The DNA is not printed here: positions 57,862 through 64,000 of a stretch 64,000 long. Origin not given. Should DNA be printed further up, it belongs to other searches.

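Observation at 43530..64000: A co-directional array of more than 20 kb: two tandem giant surface proteins, an anchored small protein, DUF424, eight tiny polytopic membrane proteins, then ppsA and a ParB-like gene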

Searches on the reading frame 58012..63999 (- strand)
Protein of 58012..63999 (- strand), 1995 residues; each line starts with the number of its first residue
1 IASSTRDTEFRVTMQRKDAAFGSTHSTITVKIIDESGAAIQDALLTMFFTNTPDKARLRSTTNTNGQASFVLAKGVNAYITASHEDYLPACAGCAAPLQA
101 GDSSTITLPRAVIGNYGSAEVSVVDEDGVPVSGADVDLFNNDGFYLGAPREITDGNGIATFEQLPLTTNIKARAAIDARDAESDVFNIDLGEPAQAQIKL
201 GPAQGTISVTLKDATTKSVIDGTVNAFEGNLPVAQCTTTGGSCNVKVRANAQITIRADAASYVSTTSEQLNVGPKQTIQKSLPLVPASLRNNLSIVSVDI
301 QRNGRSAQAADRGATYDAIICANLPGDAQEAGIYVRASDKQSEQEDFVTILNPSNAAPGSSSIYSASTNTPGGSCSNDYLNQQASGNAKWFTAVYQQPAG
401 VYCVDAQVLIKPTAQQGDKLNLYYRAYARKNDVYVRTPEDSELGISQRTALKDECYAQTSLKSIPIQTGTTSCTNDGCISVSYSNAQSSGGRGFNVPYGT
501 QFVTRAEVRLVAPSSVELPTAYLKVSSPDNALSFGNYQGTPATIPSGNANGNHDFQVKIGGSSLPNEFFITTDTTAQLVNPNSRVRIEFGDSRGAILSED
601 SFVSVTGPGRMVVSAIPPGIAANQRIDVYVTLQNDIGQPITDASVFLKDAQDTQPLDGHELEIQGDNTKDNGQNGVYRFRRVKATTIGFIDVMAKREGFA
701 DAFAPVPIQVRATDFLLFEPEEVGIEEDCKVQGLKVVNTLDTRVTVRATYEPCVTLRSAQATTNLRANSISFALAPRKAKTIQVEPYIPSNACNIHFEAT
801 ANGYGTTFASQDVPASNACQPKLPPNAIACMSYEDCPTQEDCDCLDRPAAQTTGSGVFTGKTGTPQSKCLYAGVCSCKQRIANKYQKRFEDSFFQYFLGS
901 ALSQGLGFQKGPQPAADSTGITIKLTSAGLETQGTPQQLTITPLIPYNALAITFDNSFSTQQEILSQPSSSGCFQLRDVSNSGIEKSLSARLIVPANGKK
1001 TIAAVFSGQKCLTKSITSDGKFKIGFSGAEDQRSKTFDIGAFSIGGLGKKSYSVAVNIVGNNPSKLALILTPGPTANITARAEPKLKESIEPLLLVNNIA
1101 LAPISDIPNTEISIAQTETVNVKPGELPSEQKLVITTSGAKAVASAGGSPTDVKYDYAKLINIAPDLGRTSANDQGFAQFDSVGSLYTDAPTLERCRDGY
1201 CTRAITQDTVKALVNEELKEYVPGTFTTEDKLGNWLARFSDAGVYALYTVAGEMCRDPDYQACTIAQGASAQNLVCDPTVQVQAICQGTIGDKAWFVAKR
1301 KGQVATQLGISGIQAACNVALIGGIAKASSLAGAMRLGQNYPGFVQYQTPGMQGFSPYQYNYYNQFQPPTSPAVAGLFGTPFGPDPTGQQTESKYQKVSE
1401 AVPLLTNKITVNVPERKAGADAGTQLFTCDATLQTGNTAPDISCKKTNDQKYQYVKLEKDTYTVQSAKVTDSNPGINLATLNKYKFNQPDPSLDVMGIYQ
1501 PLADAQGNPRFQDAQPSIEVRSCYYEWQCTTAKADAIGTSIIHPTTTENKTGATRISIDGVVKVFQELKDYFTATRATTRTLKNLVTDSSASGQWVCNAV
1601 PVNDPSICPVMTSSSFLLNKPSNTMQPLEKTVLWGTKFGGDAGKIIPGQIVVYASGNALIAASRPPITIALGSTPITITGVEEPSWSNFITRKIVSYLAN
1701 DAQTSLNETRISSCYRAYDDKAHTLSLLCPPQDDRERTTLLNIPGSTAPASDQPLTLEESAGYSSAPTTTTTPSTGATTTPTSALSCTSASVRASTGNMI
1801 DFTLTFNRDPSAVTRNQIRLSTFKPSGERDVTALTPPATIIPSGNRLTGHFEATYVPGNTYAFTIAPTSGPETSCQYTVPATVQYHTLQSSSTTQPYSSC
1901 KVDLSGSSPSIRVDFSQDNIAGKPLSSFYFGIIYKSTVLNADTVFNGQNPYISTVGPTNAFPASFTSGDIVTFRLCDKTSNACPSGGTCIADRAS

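Call 8: search_protein_families(library=pfam, max_evalue=0.01, proteins=[window:58012-63999:-])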
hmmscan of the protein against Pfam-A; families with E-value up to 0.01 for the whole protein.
window:58012-63999:- (1995 aa): 4 families
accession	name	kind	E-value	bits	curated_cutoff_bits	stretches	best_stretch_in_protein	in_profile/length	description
PF13620.12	CarboxypepD_reg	-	1.6e-14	54.4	32.3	2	27-92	1-64/82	Carboxypeptidase regulatory-like domain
PF09134.16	Invasin_D3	-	0.00012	23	33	0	20-73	16-68/98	Invasin, domain 3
PF24107.1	DUF7382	-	0.00086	19.6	27.4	0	119-160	22-63/65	Domain of unknown function (DUF7382)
PF11974.14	bMG3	-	0.0073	16.7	34.9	0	126-185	23-80/103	Bacterial alpha-2-macroglobulin MG3 domain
